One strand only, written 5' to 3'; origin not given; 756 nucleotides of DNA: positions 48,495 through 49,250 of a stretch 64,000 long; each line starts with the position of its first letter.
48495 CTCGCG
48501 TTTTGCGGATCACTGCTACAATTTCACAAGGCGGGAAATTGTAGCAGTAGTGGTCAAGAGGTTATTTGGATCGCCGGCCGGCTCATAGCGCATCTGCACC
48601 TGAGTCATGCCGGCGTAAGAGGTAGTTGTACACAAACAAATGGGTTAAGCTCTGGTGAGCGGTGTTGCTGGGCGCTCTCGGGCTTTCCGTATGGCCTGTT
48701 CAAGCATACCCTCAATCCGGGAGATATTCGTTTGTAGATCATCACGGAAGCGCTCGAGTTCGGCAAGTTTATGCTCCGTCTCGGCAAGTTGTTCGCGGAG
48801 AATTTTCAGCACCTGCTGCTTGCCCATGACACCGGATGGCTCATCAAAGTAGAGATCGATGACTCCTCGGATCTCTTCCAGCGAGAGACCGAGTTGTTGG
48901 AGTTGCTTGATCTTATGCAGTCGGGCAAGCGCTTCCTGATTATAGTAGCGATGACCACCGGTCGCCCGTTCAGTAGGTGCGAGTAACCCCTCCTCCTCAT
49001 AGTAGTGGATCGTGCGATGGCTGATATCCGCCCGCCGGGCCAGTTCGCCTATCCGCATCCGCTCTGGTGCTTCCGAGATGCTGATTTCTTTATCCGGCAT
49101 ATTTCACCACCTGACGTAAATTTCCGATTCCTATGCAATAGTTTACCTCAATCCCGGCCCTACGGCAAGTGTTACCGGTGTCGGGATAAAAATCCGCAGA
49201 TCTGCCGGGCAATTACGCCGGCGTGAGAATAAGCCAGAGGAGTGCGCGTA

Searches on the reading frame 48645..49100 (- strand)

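Call 36: search_protein_families(library=pfam, proteins=[window:48645-49100:-])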
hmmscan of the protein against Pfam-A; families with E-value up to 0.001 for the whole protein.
window:48645-49100:- (151 aa): 3 families
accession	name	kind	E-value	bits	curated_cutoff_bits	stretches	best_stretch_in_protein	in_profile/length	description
PF13411.12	MerR_1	-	4.4e-23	81.6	21.6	1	15-82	1-67/69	MerR HTH family regulatory protein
PF00376.29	MerR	-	9.7e-15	54.6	28.2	1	16-53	1-38/38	MerR family regulatory protein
PF09278.17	MerR-DNA-bind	-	8.9e-14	52.3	25.4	1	58-123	1-63/65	MerR, DNA binding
